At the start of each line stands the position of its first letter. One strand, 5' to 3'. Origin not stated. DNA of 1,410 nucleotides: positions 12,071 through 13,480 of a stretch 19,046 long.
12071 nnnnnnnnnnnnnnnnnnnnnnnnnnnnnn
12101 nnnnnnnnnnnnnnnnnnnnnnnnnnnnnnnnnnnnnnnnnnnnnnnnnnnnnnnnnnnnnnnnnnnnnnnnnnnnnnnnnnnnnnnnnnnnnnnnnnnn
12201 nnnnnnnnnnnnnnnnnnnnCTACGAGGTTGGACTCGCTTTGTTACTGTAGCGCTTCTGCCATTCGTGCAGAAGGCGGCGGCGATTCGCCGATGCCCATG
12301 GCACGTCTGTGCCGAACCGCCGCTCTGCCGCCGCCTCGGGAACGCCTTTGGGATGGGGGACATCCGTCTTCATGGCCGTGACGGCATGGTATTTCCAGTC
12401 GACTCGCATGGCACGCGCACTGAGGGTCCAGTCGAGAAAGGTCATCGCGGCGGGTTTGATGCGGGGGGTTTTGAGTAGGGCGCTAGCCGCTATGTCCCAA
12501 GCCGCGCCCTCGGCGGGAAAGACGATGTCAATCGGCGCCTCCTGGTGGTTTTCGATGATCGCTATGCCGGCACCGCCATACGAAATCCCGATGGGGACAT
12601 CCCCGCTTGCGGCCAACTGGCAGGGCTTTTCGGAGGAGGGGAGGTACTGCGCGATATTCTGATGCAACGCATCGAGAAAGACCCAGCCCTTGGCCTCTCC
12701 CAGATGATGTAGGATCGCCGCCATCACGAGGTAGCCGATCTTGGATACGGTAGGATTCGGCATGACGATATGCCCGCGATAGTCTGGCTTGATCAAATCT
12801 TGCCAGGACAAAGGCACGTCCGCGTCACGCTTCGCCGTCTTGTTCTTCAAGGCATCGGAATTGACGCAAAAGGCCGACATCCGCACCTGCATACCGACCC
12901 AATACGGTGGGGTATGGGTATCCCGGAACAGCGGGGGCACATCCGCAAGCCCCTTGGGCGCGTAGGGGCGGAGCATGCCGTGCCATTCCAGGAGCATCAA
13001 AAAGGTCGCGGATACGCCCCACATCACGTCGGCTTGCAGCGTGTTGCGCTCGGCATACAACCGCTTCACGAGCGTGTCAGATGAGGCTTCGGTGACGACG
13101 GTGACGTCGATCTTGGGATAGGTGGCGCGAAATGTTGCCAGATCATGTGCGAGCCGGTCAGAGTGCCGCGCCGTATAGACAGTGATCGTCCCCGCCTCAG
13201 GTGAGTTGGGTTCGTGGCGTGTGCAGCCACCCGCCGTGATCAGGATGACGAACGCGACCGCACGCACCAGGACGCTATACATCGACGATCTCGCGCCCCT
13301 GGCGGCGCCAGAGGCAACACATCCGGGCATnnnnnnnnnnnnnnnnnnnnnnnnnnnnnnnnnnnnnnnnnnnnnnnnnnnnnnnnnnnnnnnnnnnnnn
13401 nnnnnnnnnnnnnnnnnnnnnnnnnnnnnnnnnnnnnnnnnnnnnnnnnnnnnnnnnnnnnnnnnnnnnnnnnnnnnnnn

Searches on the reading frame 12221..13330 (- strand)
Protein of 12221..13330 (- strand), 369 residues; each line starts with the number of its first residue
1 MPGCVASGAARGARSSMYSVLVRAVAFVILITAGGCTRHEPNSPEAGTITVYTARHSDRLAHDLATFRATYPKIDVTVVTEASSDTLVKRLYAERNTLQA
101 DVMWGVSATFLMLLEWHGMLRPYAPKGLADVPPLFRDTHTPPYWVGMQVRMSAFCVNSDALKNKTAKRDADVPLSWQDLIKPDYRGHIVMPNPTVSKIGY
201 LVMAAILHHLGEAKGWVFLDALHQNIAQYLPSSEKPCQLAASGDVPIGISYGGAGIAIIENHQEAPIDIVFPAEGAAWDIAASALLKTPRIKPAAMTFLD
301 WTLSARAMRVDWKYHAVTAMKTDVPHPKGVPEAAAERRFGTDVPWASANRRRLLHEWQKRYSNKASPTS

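Call 4: search_protein_families(library=pfam, proteins=[window:12221-13330:-], max_evalue=0.01)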
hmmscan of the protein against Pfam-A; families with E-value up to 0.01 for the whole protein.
window:12221-13330:- (369 aa): 4 families
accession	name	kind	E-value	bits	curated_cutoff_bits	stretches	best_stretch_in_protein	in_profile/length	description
PF13343.11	SBP_bac_6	-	2.1e-19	70.4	24.6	1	101-309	5-209/245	Bacterial extracellular solute-binding protein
PF13416.11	SBP_bac_8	-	6.3e-16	59.4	27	1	65-327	4-268/279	Bacterial extracellular solute-binding protein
PF13531.11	SBP_bac_11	-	2.3e-14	54.1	25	1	64-307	17-217/227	Bacterial extracellular solute-binding protein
PF01547.30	SBP_bac_1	-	2.1e-12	48.1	26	1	65-308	15-306/307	Bacterial extracellular solute-binding protein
